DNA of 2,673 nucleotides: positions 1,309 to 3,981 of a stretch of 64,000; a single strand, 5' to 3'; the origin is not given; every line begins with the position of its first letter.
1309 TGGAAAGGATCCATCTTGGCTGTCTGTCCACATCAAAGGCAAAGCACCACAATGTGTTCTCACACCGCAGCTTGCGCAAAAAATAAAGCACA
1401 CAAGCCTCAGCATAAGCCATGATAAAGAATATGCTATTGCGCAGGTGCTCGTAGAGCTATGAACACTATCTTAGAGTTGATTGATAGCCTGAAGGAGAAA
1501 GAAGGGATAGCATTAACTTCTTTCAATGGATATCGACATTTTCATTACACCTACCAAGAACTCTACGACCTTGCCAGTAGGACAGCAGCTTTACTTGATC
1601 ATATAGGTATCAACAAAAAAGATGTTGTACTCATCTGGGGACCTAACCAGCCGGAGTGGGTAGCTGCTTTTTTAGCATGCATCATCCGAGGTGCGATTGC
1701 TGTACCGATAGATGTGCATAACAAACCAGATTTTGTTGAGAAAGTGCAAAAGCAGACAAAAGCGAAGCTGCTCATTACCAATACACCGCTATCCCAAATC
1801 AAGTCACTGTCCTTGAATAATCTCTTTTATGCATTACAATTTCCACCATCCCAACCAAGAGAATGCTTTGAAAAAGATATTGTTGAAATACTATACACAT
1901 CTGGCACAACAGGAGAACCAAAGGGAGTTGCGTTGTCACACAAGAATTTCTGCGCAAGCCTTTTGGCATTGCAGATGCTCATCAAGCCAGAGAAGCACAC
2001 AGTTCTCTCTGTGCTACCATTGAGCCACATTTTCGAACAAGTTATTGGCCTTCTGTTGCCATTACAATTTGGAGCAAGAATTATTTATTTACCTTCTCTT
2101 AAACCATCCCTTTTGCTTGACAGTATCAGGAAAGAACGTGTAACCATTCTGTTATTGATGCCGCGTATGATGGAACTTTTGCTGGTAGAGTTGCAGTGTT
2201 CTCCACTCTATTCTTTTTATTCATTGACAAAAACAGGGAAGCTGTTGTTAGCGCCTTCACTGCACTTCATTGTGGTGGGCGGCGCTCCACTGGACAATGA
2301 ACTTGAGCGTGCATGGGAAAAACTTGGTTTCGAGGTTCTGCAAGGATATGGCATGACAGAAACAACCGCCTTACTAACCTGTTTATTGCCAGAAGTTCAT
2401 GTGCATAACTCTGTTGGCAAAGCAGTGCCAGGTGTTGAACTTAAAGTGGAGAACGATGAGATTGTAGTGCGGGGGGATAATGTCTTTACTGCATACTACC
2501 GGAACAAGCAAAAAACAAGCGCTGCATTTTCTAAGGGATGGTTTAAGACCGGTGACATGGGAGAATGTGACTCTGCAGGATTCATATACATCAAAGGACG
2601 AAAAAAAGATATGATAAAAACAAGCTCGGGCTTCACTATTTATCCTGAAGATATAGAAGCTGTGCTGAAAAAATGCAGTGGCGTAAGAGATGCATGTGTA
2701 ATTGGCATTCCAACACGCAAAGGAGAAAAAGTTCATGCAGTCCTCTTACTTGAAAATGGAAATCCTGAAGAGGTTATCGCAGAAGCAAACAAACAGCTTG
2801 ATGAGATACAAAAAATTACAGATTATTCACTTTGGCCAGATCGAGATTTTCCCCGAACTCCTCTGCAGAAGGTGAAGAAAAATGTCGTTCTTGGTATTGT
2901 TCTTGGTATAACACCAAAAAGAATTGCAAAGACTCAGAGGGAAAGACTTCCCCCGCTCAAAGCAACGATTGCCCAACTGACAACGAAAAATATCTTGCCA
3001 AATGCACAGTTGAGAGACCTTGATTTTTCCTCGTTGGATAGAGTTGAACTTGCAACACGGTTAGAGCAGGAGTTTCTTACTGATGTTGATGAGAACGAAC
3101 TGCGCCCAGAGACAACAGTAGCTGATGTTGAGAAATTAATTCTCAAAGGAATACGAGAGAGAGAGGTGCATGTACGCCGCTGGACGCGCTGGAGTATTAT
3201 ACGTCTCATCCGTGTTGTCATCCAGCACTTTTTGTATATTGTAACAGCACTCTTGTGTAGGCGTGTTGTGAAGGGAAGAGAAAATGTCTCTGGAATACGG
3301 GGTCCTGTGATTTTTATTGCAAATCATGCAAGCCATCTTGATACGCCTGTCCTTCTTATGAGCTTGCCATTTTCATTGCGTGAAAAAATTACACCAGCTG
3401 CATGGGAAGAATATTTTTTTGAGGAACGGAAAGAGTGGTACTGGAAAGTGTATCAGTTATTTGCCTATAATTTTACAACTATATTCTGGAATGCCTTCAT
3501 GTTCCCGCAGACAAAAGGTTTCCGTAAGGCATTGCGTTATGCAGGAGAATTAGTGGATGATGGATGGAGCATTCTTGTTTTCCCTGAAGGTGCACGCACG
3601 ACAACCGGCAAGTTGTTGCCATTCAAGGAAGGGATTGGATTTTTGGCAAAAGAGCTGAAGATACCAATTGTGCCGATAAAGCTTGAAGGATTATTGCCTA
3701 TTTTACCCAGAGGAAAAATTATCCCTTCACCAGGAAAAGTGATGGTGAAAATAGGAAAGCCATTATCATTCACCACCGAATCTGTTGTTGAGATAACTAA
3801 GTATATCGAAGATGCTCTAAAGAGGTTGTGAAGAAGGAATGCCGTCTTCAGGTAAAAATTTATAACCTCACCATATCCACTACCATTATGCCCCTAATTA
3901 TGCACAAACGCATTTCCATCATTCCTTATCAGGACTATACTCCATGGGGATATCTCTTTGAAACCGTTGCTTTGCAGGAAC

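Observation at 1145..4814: Bacterial-type acyl-carrier machinery in an archaeal context: AcpS, then an acyl-ACP-synthetase/carrier/PlsC fusion, then LipB octanoyltransferase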

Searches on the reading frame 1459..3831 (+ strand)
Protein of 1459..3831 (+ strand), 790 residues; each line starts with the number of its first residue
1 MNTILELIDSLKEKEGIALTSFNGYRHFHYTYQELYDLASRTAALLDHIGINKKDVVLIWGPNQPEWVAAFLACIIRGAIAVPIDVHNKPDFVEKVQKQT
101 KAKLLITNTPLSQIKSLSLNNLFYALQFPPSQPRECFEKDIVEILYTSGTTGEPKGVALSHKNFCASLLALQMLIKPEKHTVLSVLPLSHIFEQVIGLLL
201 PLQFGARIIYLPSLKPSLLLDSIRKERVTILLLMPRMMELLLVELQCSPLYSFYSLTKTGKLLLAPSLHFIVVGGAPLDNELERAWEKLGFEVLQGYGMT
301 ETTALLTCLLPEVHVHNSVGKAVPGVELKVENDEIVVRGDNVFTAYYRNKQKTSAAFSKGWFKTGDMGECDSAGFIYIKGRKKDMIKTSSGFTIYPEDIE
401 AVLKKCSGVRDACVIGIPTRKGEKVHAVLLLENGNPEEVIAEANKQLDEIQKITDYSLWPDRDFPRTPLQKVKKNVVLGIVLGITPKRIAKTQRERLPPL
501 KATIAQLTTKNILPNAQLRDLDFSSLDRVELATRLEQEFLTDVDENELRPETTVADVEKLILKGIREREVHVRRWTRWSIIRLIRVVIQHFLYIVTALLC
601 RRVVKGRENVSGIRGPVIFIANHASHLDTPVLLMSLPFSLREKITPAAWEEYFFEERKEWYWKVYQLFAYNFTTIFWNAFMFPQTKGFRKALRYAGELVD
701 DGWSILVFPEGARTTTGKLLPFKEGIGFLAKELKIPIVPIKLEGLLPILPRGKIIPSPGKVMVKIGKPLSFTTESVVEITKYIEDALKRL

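Call 3: search_protein_families(library=pfam, proteins=[window:1459-3831:+], max_evalue=0.01)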
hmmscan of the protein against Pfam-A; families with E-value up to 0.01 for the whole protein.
window:1459-3831:+ (790 aa): 4 families
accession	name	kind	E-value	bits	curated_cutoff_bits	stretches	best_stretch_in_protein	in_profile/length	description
PF00501.34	AMP-binding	-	5.4e-73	246.4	29.9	1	21-347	16-384/384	AMP-binding enzyme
PF01553.26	Acyltransferase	-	3e-18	66.4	23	1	603-741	3-130/132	Acyltransferase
PF13193.12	AMP-binding_C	-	1.6e-07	32.6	24.5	1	399-467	2-72/76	AMP-binding enzyme C-terminal domain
PF00550.31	PP-binding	-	1.4e-05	25.7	20.8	1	503-560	9-66/67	Phosphopantetheine attachment site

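Call 12: find_homologous_proteins(query=window:1459-3831:+, max_evalue=1e-10)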
Query window:1459-3831:+ (790 aa): 7661 proteins with E <= 1e-10 among 8000 candidates; the best 120 are listed.
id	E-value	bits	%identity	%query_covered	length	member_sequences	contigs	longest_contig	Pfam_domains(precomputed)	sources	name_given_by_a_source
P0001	0.0e+0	1791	100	100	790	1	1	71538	PF00550.32,PF00501.35,PF13193.13,PF01553.27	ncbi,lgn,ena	-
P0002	0.0e+0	1066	60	100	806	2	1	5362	PF00550.32,PF00501.35,PF13193.13,PF01553.27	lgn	-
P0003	0.0e+0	1028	58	100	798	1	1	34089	PF00501.35,PF13193.13,PF01553.27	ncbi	-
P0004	0.0e+0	1013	57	100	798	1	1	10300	PF00501.35,PF13193.13,PF01553.27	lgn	-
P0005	9.9e-283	958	54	99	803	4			PF00501.35,PF01553.27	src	-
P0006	5.9e-210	717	45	100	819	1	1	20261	PF00550.32,PF00501.35,PF01553.27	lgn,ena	-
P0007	1.5e-202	693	45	100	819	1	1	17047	PF00550.32,PF00501.35,PF01553.27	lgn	-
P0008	2.2e-200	686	43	100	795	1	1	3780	PF00501.35,PF01553.27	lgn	-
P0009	1.2e-199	683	43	98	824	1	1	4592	PF00550.32,PF00501.35,PF01553.27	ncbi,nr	ncbi:AMP-binding protein, partial [Candidatus Woesearchaeota archaeon]|nr:AMP-binding protein [Candi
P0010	1.3e-199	683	42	100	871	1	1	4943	PF00550.32,PF00501.35,PF01553.27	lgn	-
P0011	7.5e-198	677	41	100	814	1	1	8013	PF00550.32,PF00501.35,PF01553.27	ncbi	-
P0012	2.1e-197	676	44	99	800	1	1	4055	PF00550.32,PF00501.35,PF13193.13,PF01553.27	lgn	-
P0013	7.4e-196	671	42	100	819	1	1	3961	PF00550.32,PF00501.35,PF01553.27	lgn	-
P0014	1.2e-193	664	41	100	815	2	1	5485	PF00550.32,PF00501.35,PF01553.27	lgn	-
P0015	8.1e-193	661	41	98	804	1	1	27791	PF00550.32,PF00501.35,PF01553.27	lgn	-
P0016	1.8e-191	656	42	100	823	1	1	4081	PF00550.32,PF00501.35,PF01553.27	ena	-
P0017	2.3e-191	656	40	100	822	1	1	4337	PF00550.32,PF00501.35,PF01553.27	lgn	-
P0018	1.3e-190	653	62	59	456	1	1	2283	PF00550.32,PF13193.13,PF01553.27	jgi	-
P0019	1.5e-190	653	41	100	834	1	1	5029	PF00550.32,PF00501.35,PF01553.27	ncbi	-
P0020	9.9e-190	651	41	100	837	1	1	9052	PF00550.32,PF00501.35,PF13193.13,PF01553.27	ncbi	-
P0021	1.2e-189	650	41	100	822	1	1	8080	PF00550.32,PF00501.35,PF01553.27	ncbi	-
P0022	2.6e-189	649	41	100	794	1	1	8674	PF00501.35,PF01553.27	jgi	-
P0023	3.5e-189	649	41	100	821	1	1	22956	PF00550.32,PF00501.35,PF13193.13,PF01553.27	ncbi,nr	ncbi:AMP-binding protein [Candidatus Woesearchaeota archaeon]|nr:AMP-binding protein [Candidatus Woe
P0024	4.1e-189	649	41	100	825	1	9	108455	PF00550.32,PF00501.35,PF01553.27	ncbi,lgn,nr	ncbi:AMP-binding protein [Candidatus Woesearchaeota archaeon]|nr:AMP-binding protein [Candidatus Woe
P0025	1.4e-188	647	40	100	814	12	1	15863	PF00550.32,PF00501.35,PF01553.27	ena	-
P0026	7.9e-188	644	40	100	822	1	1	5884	PF00550.32,PF00501.35,PF01553.27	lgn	-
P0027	5.6e-187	641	41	100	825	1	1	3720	PF00550.32,PF00501.35,PF01553.27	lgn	-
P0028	5.7e-187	641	40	100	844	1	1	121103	PF00550.32,PF00501.35,PF01553.27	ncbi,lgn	-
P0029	8.6e-187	641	41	100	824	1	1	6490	PF00550.32,PF00501.35,PF01553.27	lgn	-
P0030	5.6e-186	638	41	100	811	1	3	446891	PF00550.32,PF00501.35,PF01553.27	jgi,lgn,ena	-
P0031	1.1e-185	637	41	100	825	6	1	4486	PF00550.32,PF00501.35,PF01553.27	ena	-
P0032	2.1e-184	633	41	100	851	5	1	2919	PF00550.32,PF00501.35,PF01553.27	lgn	-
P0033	3.8e-184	632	40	100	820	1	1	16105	PF00550.32,PF00501.35,PF13193.13,PF01553.27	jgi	jgi:long-chain acyl-CoA synthetase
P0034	1.0e-183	631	41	100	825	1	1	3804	PF00550.32,PF00501.35,PF01553.27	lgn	-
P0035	3.0e-183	629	40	100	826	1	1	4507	PF00501.35,PF01553.27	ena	-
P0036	5.1e-183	628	41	100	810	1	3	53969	PF00550.32,PF00501.35,PF01553.27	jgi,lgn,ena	-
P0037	7.8e-183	628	40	100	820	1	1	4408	PF00550.32,PF00501.35,PF13193.13,PF01553.27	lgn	-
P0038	9.8e-183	627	40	100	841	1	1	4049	PF00550.32,PF00501.35,PF01553.27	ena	-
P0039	1.3e-182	627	40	99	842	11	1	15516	PF00550.32,PF00501.35,PF13193.13,PF01553.27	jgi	-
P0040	2.4e-182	626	40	100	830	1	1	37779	PF00550.32,PF00501.35,PF01553.27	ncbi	-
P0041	3.4e-182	626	40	100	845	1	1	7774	PF00550.32,PF00501.35,PF01553.27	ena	-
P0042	7.3e-182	625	40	100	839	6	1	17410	PF00550.32,PF00501.35,PF01553.27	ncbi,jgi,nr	ncbi:AMP-binding protein [Candidatus Pacearchaeota archaeon]|nr:AMP-binding protein [Candidatus Pace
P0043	1.9e-181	623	41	100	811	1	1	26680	PF00550.32,PF00501.35,PF01553.27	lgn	-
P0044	3.6e-181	622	40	100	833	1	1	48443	PF00550.32,PF00501.35,PF13193.13,PF01553.27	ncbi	ncbi:MAG: AMP-binding protein [Candidatus Omnitrophota bacterium]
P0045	5.7e-181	622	41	100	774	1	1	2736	PF00550.32,PF00501.35,PF01553.27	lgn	-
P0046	8.0e-181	621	41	97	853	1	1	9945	PF00550.32,PF00501.35,PF01553.27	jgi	jgi:long-chain acyl-CoA synthetase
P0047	9.8e-181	621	39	100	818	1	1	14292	PF00550.32,PF00501.35,PF01553.27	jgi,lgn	-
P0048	1.9e-180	620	41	97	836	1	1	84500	PF00550.32,PF00501.35,PF01553.27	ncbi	-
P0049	2.5e-180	619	40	100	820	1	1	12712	PF00550.32,PF00501.35,PF01553.27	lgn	-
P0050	5.4e-180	618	40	99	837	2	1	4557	PF00550.32,PF00501.35,PF01553.27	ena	-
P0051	1.4e-179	617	39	100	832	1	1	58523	PF00550.32,PF00501.35,PF13193.13,PF01553.27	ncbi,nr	ncbi:AMP-binding protein [Candidatus Woesearchaeota archaeon]|nr:AMP-binding protein [Candidatus Woe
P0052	1.6e-179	617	40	100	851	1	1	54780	PF00550.32,PF00501.35,PF13193.13,PF01553.27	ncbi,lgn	ncbi:MAG: AMP-binding protein [bacterium]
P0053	1.7e-179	617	40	99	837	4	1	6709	PF00550.32,PF00501.35,PF01553.27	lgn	-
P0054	3.9e-179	616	40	100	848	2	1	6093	PF00550.32,PF00501.35,PF13193.13,PF01553.27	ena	-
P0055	7.4e-179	615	39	100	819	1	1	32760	PF00550.32,PF00501.35,PF01553.27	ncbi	-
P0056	1.7e-177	610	39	100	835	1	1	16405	PF00550.32,PF00501.35,PF01553.27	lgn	-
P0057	3.0e-176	606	39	97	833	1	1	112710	PF00550.32,PF00501.35,PF13193.13,PF01553.27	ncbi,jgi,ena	-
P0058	4.4e-175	602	39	100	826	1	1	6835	PF00501.35,PF01553.27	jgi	jgi:long-chain acyl-CoA synthetase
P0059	2.1e-174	600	39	100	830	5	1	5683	PF00550.32,PF00501.35,PF01553.27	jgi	jgi:long-chain acyl-CoA synthetase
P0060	2.4e-174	600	38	97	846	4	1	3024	PF00550.32,PF00501.35,PF01553.27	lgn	-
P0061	4.4e-173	596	39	100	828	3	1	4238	PF00550.32,PF00501.35,PF01553.27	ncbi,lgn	-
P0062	5.0e-173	595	39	100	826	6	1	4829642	PF00550.32,PF00501.35,PF01553.27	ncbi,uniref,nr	ncbi:AMP-binding protein [Geomonas nitrogeniifigens]|uniref:AMP-binding protein n=1 Tax=Geomonas dia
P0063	7.7e-173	595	38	100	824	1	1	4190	PF00501.35,PF01553.27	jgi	jgi:long-chain acyl-CoA synthetase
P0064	1.1e-172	594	39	100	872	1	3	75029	PF00550.32,PF00501.35,PF01553.27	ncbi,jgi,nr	ncbi:MAG: AMP-binding protein [Candidatus Omnitrophota bacterium]|jgi:long-chain acyl-CoA synthetase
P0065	1.3e-172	594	39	100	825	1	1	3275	PF00550.32,PF00501.35,PF13193.13,PF01553.27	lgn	-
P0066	1.6e-172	594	40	98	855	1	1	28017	PF00550.32,PF00501.35,PF01553.27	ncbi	ncbi:MAG: AMP-binding protein [Candidatus Omnitrophota bacterium]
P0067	1.7e-172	594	39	100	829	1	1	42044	PF00550.32,PF00501.35,PF13193.13,PF01553.27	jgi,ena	-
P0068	2.4e-172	593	39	100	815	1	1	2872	PF00550.32,PF00501.35,PF01553.27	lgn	-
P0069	5.0e-172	592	39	100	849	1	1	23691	PF00501.35,PF01553.27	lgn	-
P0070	5.7e-172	592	38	100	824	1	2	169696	PF00550.32,PF00501.35,PF01553.27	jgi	jgi:long-chain acyl-CoA synthetase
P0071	6.5e-172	592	38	100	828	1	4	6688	PF00550.32,PF00501.35,PF13193.13,PF01553.27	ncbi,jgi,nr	ncbi:MAG: AMP-binding protein [Desulfobulbaceae bacterium]|jgi:long-chain acyl-CoA synthetase|nr:AMP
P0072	2.0e-171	590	40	100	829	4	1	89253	PF00501.35,PF01553.27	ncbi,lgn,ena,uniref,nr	ncbi:long-chain acyl-CoA synthetase [Trichlorobacter thiogenes]|uniref:Long-chain acyl-CoA synthetas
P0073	2.3e-171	590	38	100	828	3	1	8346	PF00501.35,PF01553.27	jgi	-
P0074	4.4e-171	589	39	100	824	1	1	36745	PF00501.35,PF01553.27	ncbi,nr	ncbi:MAG: AMP-binding protein [Desulfuromonadales bacterium]|nr:AMP-binding protein [Desulfuromonada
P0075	5.4e-171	589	40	100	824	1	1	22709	PF00501.35,PF01553.27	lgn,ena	-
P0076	6.9e-171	588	39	97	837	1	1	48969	PF00550.32,PF00501.35,PF01553.27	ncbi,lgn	-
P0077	8.8e-171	588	38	100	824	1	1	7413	PF00501.35,PF01553.27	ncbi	-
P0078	1.0e-170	588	39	100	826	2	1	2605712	PF00550.32,PF00501.35,PF01553.27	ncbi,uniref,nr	ncbi:AMP-binding protein [Geomonas agri]|uniref:AMP-binding protein n=1 Tax=Geomonas agri TaxID=2873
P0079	1.2e-170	587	39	98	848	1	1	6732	PF00550.32,PF00501.35,PF01553.27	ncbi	-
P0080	1.5e-170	587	38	100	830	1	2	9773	PF00550.32,PF00501.35,PF13193.13,PF01553.27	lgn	-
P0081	2.0e-170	587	38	100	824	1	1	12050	PF00550.32,PF00501.35,PF01553.27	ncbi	-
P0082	2.9e-170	586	39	99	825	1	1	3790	PF00550.32,PF00501.35,PF01553.27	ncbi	-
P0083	3.4e-170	586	40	97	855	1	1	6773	PF00550.32,PF00501.35,PF01553.27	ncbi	-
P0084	3.7e-170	586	38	100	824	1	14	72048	PF00501.35,PF01553.27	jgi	-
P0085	5.9e-170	585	38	100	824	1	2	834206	PF00501.35,PF01553.27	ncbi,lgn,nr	ncbi:MAG: AMP-binding protein [Geobacteraceae bacterium]|nr:AMP-binding protein [Geobacteraceae bact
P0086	7.2e-170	585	38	100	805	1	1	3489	PF00550.32,PF00501.35,PF01553.27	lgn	-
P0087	1.5e-169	584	38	100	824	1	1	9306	PF00501.35,PF01553.27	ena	-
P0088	2.1e-169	583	38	100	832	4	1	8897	PF00501.35,PF01553.27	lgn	-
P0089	7.3e-169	582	39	100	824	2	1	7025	PF00550.32,PF00501.35,PF01553.27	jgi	-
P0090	1.1e-168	581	37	100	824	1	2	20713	PF00550.32,PF00501.35,PF01553.27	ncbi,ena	-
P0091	1.7e-168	580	38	99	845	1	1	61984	PF00550.32,PF00501.35,PF01553.27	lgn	-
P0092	3.2e-168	579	39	100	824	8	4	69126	PF00501.35,PF01553.27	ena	-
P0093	3.2e-168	579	38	100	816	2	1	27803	PF00550.32,PF00501.35,PF01553.27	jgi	-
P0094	4.9e-168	579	39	100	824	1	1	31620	PF00550.32,PF00501.35,PF01553.27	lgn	-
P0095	6.2e-168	578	38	100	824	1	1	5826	PF00550.32,PF00501.35,PF01553.27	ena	-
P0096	8.4e-168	578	38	100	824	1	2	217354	PF00501.35,PF01553.27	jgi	jgi:long-chain acyl-CoA synthetase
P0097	1.2e-167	578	38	100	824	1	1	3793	PF00501.35,PF01553.27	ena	-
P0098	1.2e-167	578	38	100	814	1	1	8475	PF00550.32,PF00501.35,PF13193.13,PF01553.27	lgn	-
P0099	1.4e-167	577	38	100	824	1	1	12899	PF00550.32,PF00501.35,PF01553.27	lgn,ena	-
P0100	1.5e-167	577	37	100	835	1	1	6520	PF00550.32,PF00501.35,PF01553.27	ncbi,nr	ncbi:MAG: AMP-binding protein [Candidatus Omnitrophica bacterium]|nr:AMP-binding protein [Candidatus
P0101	1.7e-167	577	38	100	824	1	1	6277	PF00501.35,PF01553.27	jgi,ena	-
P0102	2.9e-167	576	38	100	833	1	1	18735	PF00501.35,PF01553.27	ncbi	-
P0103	3.0e-167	576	38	100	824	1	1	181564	PF00501.35,PF01553.27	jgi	-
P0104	3.5e-167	576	38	97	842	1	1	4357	PF00550.32,PF00501.35,PF01553.27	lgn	-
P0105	5.6e-167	575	38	100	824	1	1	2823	PF00501.35,PF13193.13,PF01553.27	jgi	jgi:long-chain acyl-CoA synthetase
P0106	6.0e-167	575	38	100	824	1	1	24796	PF00501.35,PF01553.27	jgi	-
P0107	6.3e-167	575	38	100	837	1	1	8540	PF00501.35,PF13193.13,PF01553.27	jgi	jgi:long-chain acyl-CoA synthetase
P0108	7.1e-167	575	38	100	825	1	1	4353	PF00550.32,PF00501.35,PF01553.27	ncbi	-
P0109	1.0e-166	574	38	100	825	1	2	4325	PF00550.32,PF00501.35,PF01553.27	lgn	-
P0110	1.3e-166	574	37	100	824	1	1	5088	PF00501.35,PF01553.27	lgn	-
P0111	2.1e-166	573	37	100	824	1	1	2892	PF00550.32,PF00501.35,PF01553.27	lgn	-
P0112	2.2e-166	573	37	100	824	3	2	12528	PF00550.32,PF00501.35,PF01553.27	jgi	jgi:long-chain acyl-CoA synthetase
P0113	2.8e-166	573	38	100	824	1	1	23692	PF00501.35,PF01553.27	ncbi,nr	ncbi:MAG: AMP-binding protein [Desulfuromonadales bacterium]|nr:AMP-binding protein [Desulfuromonada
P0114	3.2e-166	573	38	100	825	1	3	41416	PF00501.35,PF01553.27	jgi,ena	-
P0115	3.3e-166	573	38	100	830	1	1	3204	PF00501.35,PF01553.27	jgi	-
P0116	3.4e-166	573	39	100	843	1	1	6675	PF00550.32,PF00501.35,PF01553.27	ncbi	-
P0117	3.7e-166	573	37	100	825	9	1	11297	PF00550.32,PF00501.35,PF01553.27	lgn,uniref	uniref:AMP-dependent synthetase and ligase n=1 Tax=Geobacter sp. (strain M21) TaxID=443144 RepID=C6E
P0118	7.9e-166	572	38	100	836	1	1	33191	PF00550.32,PF00501.35,PF13193.13,PF01553.27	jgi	-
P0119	8.2e-166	571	38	100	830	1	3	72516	PF00550.32,PF00501.35,PF01553.27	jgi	jgi:long-chain acyl-CoA synthetase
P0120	1.4e-165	571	38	100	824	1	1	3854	PF00501.35,PF01553.27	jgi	jgi:long-chain acyl-CoA synthetase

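Call 13: find_encoding_contigs(protein=P0001, flank=10000, max_places=3)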
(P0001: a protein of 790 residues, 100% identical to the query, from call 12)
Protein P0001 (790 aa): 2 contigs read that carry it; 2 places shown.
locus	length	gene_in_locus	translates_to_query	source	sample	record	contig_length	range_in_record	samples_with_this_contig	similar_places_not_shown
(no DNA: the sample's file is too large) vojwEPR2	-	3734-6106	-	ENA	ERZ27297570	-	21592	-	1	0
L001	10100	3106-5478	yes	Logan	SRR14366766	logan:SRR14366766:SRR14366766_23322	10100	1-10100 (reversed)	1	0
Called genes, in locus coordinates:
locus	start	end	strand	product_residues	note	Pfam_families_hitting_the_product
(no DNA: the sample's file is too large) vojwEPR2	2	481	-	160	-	?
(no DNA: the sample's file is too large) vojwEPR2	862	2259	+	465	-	PF00709:Adenylsucc_synt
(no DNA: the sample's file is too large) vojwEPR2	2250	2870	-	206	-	PF14512:TM1586_NiRdase (faint), PF00881:Nitroreductase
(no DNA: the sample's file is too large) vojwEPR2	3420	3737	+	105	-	PF01648:ACPS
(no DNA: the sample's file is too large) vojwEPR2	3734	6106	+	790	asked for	PF00501:AMP-binding, PF13193:AMP-binding_C (weak), PF00550:PP-binding (faint), PF01553:Acyltransferase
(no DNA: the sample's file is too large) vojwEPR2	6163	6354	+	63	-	-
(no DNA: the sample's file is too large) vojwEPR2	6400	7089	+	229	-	PF21948:LplA-B_cat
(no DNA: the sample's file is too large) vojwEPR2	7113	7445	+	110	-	-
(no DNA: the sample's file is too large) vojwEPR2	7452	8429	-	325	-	PF00155:Aminotran_1_2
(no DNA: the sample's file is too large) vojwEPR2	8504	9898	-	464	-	PF02812:ELFV_dehydrog_N, PF00208:ELFV_dehydrog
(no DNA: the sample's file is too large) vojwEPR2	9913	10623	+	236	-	PF02535:Zip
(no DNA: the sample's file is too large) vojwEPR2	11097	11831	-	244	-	-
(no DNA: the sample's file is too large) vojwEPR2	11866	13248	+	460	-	PF07728:AAA_5 (faint), PF17863:AAA_lid_2 (weak)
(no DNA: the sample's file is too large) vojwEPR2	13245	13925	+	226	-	-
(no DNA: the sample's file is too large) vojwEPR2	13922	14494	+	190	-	-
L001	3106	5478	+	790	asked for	PF00501:AMP-binding, PF13193:AMP-binding_C (weak), PF00550:PP-binding (faint), PF01553:Acyltransferase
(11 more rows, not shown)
